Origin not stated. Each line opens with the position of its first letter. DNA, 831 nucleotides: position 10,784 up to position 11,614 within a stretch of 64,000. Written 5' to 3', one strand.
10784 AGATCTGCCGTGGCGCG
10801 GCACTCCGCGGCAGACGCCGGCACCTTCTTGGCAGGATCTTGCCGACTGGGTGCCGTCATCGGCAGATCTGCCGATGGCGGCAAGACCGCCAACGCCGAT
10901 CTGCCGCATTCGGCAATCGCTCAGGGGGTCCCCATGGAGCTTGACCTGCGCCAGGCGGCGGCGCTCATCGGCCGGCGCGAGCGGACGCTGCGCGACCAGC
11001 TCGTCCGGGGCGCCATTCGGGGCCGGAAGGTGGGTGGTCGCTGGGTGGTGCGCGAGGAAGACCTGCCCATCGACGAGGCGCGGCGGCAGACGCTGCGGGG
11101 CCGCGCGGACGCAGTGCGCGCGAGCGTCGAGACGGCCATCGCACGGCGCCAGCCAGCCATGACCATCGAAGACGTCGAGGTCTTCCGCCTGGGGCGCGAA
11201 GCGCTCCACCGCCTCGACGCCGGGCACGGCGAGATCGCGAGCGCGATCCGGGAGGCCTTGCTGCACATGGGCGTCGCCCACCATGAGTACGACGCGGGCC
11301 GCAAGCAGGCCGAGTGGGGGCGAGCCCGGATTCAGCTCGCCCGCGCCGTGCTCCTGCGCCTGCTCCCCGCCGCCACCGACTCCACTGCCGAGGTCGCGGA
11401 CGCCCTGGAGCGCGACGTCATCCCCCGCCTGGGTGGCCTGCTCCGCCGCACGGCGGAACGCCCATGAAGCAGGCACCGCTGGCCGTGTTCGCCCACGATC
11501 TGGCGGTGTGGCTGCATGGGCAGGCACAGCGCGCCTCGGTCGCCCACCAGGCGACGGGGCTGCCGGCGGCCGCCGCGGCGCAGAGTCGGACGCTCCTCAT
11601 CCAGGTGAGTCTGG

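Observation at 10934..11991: Non-canonical accessory gene pair: excisionase-family HTH gene coupled to an Avd-like gene, convergent with and overlapping the RT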

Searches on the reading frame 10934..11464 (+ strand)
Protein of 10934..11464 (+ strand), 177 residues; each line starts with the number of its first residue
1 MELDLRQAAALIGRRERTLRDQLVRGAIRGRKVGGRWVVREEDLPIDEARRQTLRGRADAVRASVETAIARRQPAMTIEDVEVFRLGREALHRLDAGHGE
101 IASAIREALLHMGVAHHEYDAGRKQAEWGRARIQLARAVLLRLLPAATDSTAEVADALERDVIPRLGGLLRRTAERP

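Call 5: search_protein_families(library=pfam, proteins=[window:10934-11464:+], max_evalue=1)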
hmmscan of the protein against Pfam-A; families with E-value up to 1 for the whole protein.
window:10934-11464:+ (177 aa): 1 family
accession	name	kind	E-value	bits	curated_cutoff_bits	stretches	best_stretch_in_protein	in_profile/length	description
PF12728.13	HTH_17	-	4.2e-05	24.1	27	1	3-44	2-43/51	Helix-turn-helix domain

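Call 6: search_protein_families(library=ncbifam, proteins=[window:10934-11464:+], max_evalue=1)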
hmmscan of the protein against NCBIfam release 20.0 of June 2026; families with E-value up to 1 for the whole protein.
window:10934-11464:+ (177 aa): 1 family
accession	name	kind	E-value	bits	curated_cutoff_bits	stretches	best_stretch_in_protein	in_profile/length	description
NF053768.1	CIS12_fam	equivalog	0.0023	16.7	860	1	110-139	308-337/715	CIS12 family contractile injection system protein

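Call 7: find_homologous_proteins(query=window:10934-11464:+)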
Query window:10934-11464:+ (177 aa): 4 proteins with E <= 0.001 among 2249 candidates.
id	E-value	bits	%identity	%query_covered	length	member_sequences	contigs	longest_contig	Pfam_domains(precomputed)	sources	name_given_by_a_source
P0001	5.8e-102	357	100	100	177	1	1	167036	PF12728.14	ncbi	ncbi:MAG: hypothetical protein R3F60_15140 [bacterium]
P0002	2.4e-52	196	60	100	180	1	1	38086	-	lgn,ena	-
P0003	3.1e-41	159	45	99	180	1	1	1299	PF12728.14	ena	-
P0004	3.1e-21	94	43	97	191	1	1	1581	PF12728.14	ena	-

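Call 10: find_encoding_contigs(protein=P0002, flank=10000)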
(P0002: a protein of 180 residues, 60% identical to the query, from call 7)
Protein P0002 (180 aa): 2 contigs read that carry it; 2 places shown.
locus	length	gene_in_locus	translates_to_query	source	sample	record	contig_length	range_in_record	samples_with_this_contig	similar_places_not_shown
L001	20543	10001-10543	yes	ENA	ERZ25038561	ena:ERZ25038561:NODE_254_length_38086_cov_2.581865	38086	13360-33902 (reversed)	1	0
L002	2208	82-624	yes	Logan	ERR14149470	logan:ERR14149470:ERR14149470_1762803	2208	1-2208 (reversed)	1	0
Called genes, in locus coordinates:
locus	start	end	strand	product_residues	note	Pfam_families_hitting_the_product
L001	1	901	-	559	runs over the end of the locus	-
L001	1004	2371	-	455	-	PF13428:TPR_14 (faint), PF14559:TPR_19 (faint), PF07719:TPR_2 (faint), PF13371:TPR_9, PF13424:TPR_12 (faint), PF13181:TPR_8 (faint), PF13432:TPR_16 (weak)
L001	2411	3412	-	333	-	-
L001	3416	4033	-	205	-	PF14224:DUF4331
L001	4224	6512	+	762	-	PF13676:TIR_2, PF00069:Pkinase, PF07714:PK_Tyr_Ser-Thr, PF03781:FGE-sulfatase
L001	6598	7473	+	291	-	PF13676:TIR_2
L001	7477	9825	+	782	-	PF00069:Pkinase, PF07714:PK_Tyr_Ser-Thr, PF03781:FGE-sulfatase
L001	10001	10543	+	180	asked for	-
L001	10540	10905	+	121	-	PF22296:bAvd (weak)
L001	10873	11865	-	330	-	PF00078:RVT_1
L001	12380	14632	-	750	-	PF13676:TIR_2, PF00069:Pkinase, PF07714:PK_Tyr_Ser-Thr, PF03781:FGE-sulfatase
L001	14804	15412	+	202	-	PF13676:TIR_2 (weak), PF08937:ThsB_TIR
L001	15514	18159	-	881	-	PF03781:FGE-sulfatase, PF09603:Fib_succ_major (faint), PF03781:FGE-sulfatase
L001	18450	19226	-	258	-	PF19775:DUF6261 (weak)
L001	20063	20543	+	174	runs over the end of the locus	-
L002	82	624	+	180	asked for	-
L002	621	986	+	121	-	PF22296:bAvd (weak)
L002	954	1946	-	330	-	PF00078:RVT_1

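Call 15: search_solved_structures(query=A1, max_evalue=10, show_alignments=2)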
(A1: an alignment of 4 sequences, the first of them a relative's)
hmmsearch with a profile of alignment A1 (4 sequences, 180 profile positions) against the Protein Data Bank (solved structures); distinct sequences matched with E-value up to 10: 1.
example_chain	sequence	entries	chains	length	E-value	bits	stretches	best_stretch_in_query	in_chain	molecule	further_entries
5li0_Q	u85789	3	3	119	0.064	16.5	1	49-104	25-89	50S ribosomal protein L17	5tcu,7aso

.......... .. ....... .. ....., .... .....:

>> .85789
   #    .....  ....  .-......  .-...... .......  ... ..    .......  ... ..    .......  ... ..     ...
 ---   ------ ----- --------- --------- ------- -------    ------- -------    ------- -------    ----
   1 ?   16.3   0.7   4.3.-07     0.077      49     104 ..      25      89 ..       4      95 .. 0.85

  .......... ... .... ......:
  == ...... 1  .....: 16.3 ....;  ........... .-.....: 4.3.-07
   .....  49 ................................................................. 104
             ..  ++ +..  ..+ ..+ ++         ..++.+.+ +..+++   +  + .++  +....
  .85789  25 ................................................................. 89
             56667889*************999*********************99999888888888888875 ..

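Call 19: find_encoding_contigs(protein=P0003, flank=10000)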
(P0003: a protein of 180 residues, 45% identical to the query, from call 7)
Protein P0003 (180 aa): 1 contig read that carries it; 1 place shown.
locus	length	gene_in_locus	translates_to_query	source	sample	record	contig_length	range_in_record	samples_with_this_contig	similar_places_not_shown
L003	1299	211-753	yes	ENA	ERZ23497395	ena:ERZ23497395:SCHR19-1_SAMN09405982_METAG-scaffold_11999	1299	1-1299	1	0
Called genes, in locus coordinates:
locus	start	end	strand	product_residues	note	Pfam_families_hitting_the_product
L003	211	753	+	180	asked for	PF12728:HTH_17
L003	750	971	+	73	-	-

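Call 20: find_encoding_contigs(protein=P0004, flank=10000)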
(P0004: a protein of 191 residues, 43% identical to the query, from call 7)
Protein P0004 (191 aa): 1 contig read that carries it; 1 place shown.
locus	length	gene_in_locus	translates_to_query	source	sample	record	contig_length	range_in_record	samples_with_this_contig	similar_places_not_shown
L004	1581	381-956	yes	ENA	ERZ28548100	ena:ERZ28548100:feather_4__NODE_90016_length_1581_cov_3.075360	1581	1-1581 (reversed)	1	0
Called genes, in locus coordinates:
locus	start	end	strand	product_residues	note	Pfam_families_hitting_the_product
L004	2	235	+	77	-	?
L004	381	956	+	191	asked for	PF12728:HTH_17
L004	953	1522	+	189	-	-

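Call 30: search_protein_representatives(alignment_id=A1)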
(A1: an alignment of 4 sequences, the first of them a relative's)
Query: 4 sequences, 180 profile positions. Proteins with E-value up to 0.001 (for the whole library): 674; up to 1e-10: 372; up to 1e-30: 33. The best 150 are listed.
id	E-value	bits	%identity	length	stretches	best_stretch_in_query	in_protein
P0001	1.7e-81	288.9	-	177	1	1-178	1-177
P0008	3.0e-66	239.2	-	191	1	1-180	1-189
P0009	1.6e-49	184.7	-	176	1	1-177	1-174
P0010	1.1e-41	159.1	-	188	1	1-178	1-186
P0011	2.1e-40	155.0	-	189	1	1-178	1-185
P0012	1.0e-38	149.5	-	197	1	2-179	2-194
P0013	2.8e-38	148.1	-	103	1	1-93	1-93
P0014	3.6e-38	147.7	-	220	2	1-99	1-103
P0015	8.4e-38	146.5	-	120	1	1-105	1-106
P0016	7.0e-37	143.5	-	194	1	1-177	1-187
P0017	1.0e-36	143.0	-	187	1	1-178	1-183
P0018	2.1e-36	142.0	-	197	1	1-180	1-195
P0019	2.6e-36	141.7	-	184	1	1-179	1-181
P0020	1.3e-35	139.4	-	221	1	1-178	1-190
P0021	1.6e-35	139.1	-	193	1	1-177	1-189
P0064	1.7e-28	116.2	-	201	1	1-180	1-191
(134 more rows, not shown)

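Call 33: search_solved_structures(query=A5, max_evalue=10, show_alignments=3)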
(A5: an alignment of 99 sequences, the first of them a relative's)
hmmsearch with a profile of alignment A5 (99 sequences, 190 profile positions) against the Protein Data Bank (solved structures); distinct sequences matched with E-value up to 10: 3.
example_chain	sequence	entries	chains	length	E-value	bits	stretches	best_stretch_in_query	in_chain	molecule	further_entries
4j2n_A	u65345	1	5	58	0.0012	22.3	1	4-36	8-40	Gp37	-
9ugr_A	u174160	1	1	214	0.047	17.2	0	48-134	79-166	Syn-F4-Link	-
7bqn_A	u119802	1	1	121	0.076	16.5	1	45-117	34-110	Rei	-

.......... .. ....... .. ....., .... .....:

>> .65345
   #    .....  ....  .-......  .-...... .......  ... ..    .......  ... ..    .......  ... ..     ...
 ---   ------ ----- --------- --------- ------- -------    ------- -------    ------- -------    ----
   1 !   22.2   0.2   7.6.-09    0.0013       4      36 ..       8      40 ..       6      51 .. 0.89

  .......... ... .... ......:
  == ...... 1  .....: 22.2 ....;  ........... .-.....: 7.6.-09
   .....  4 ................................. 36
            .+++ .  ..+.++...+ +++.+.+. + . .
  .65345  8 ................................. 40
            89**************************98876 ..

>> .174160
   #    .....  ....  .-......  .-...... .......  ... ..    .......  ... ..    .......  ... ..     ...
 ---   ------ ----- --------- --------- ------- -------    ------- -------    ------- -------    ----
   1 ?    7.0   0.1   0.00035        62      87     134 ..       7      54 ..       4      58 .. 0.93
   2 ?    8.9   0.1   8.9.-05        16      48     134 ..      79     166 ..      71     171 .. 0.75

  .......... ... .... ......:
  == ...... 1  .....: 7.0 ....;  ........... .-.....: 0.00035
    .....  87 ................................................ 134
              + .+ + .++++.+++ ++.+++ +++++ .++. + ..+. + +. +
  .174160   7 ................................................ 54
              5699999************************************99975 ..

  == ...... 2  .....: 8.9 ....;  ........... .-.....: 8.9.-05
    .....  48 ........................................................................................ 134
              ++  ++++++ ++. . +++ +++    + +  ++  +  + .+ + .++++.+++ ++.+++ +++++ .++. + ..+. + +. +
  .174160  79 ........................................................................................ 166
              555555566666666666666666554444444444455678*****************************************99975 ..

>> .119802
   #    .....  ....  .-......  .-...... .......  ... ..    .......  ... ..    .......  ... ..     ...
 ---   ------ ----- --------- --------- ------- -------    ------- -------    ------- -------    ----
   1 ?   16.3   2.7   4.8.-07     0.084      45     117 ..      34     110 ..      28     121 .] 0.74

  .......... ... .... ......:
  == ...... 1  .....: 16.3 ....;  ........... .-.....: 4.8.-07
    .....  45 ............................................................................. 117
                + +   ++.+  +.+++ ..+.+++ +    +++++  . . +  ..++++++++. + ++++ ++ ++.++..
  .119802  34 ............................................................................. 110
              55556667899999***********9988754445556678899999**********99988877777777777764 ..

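Call 38: find_related_loci(query=A1, collection=genome_contigs, flank=6000)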
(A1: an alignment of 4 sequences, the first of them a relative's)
Query A1 (177 aa) in genome_contigs; peptide patterns used: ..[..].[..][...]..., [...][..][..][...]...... (x = any residue, [..] = any of these).
49 stretches matched a pattern, but none encodes a relative of the query by tblastn (E <= 1e-3).

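Call 39: find_homologous_proteins(query=A5, max_evalue=0.00001)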
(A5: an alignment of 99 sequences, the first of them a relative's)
Query A5 (99 sequences) (177 aa, profile of the alignment): 27 proteins with E <= 0.00001 among 8000 candidates.
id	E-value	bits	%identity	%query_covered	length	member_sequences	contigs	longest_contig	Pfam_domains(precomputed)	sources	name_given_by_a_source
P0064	2.1e-54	203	32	96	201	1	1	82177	PF12728.14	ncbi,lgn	-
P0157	5.6e-53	198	29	95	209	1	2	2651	PF12728.14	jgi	jgi:excisionase family DNA binding protein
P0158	2.0e-52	196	31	99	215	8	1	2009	PF12728.14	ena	-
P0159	2.2e-52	196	33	99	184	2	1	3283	PF12728.14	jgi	jgi:excisionase family DNA binding protein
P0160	2.9e-52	196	31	55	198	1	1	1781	PF12728.14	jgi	jgi:excisionase family DNA binding protein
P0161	4.8e-52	195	28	96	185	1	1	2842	PF12728.14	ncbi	-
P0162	5.2e-52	195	31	96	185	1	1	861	PF12728.14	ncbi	-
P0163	6.4e-51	191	30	99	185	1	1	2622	PF12728.14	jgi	jgi:excisionase family DNA binding protein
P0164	1.3e-50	190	26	99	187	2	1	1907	PF12728.14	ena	-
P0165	1.4e-50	190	27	99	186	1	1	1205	PF12728.14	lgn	-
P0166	1.4e-50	190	30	95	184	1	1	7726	PF12728.14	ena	-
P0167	8.4e-50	188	33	99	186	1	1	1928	PF12728.14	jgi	jgi:hypothetical protein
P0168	8.5e-50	188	30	68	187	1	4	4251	PF12728.14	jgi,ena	-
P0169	2.7e-49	186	28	99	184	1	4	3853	PF12728.14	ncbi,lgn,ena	-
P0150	6.3e-49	185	28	99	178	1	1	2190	PF12728.14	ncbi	-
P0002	8.0e-49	184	60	100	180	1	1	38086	-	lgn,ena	-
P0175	1.0e-37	148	28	75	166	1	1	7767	PF12728.14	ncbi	-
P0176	1.3e-36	145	31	99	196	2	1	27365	PF12728.14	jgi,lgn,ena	jgi:excisionase family DNA binding protein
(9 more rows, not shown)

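Call 40: find_encoding_contigs(protein=P0064, flank=8000, max_places=2)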
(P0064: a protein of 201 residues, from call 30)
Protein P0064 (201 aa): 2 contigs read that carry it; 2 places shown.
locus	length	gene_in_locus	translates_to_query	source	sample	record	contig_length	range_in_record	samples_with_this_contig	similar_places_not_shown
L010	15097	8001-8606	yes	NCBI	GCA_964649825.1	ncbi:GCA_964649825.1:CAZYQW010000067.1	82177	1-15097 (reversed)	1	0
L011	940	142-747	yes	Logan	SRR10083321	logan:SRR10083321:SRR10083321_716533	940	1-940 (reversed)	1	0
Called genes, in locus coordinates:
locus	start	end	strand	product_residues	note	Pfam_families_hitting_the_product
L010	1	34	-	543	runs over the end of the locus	PF01019:G_glu_transpept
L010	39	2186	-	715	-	PF02655:ATP-grasp_3 (weak), PF07478:Dala_Dala_lig_C, PF03133:TTL (faint), PF13535:ATP-grasp_4 (weak)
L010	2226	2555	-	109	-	PF00190:Cupin_1 (weak), PF07883:Cupin_2, PF02311:AraC_binding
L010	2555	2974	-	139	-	PF09969:DUF2203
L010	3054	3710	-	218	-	PF02163:Peptidase_M50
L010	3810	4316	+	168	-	-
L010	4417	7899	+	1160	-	PF00149:Metallophos, PF13191:AAA_16 (weak), PF05729:NACHT (faint), PF24883:NPHP3_N (faint), PF03781:FGE-sulfatase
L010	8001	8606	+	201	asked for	PF12728:HTH_17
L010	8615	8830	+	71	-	-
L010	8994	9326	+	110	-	-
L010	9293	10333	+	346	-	PF00078:RVT_1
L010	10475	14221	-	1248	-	PF13289:SIR2_2, PF05729:NACHT, PF13401:AAA_22 (weak), PF03781:FGE-sulfatase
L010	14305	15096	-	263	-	?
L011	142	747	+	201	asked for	PF12728:HTH_17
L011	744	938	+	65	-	?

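Call 41: find_encoding_contigs(protein=P0176, flank=8000, max_places=2)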
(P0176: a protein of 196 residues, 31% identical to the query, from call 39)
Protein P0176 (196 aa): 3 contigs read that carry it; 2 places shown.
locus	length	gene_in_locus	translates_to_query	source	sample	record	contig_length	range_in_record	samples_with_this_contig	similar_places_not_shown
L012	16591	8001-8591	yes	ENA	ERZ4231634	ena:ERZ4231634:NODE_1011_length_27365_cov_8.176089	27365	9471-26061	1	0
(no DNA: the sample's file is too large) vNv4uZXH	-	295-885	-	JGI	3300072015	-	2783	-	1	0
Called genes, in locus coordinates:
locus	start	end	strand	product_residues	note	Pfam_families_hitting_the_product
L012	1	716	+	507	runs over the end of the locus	-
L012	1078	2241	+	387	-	-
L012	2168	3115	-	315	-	PF22977:WHD (weak)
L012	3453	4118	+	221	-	-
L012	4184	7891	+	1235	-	PF05729:NACHT, PF03781:FGE-sulfatase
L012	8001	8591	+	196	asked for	PF12728:HTH_17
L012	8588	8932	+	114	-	PF22296:bAvd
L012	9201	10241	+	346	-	PF00078:RVT_1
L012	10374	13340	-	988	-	PF20720:nSTAND3 (faint), PF05729:NACHT, PF13401:AAA_22 (weak), PF03781:FGE-sulfatase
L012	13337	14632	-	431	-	PF07693:KAP_NTPase, PF13191:AAA_16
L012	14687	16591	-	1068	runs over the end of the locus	?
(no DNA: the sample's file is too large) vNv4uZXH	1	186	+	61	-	?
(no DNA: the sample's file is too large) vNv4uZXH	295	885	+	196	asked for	PF12728:HTH_17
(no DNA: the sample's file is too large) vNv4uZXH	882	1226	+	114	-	PF22296:bAvd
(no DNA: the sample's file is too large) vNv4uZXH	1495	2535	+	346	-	PF00078:RVT_1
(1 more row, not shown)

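Call 42: find_encoding_contigs(protein=P0166, flank=8000, max_places=2)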
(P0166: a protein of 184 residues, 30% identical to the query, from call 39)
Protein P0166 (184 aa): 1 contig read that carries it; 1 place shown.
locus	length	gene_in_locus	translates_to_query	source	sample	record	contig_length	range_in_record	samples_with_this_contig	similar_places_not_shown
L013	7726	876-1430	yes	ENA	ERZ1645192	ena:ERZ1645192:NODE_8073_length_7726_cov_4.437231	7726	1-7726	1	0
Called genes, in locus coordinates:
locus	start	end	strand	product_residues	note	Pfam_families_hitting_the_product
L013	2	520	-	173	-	?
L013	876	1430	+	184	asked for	PF12728:HTH_17 (weak)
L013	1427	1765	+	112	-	PF22296:bAvd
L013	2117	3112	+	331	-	PF00078:RVT_1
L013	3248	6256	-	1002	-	PF03781:FGE-sulfatase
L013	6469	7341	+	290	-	PF27146:Y4jL_N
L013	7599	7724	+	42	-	?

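Call 43: find_encoding_contigs(protein=P0175, flank=8000, max_places=2)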
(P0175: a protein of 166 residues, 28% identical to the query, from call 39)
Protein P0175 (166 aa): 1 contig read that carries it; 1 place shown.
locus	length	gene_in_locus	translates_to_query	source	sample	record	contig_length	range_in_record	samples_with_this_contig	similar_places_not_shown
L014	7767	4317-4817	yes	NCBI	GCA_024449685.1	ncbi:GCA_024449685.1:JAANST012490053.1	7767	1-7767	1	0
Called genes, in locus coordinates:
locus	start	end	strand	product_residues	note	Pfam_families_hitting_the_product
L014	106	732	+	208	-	-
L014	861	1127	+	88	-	-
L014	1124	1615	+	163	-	PF01850:PIN, PF13470:PIN_3 (weak)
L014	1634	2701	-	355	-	PF00069:Pkinase, PF07714:PK_Tyr_Ser-Thr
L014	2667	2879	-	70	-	-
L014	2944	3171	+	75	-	-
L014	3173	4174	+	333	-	PF19473:DUF6010 (faint), PF03781:FGE-sulfatase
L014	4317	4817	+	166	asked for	PF12728:HTH_17 (weak)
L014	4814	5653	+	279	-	PF00078:RVT_1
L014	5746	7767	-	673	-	?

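Call 45: predict_structure(alignment_id=A5)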
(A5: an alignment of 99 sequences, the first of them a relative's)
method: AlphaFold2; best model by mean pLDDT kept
length: 177 residues; sequences in the alignment: 99
mean_pLDDT: 94.8   pTM: 0.67
mean pLDDT of the five models: 94.8, 94.1, 93.8, 93.4, 92.8
residues with pLDDT >= 90: 159; 70-90: 18; 50-70: 0; < 50: 0
segments of 3 or more residues with pLDDT < 50: none
pLDDT, mean of each block of 10 residues (from residue 1): 97 97 98 98 94 93 89 88 98 95 98 97 97 98 84 96 98 90
secondary structure, 60 per line:
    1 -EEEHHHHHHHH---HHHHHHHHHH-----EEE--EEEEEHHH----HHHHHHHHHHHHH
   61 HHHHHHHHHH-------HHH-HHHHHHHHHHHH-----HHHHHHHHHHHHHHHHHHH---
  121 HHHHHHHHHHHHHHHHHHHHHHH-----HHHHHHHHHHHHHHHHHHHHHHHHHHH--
elements in order: E2-4 H5-12 H16-25 E31-33 E36-40 H48-70 H82-93 H99-117 H121-143 H149-175
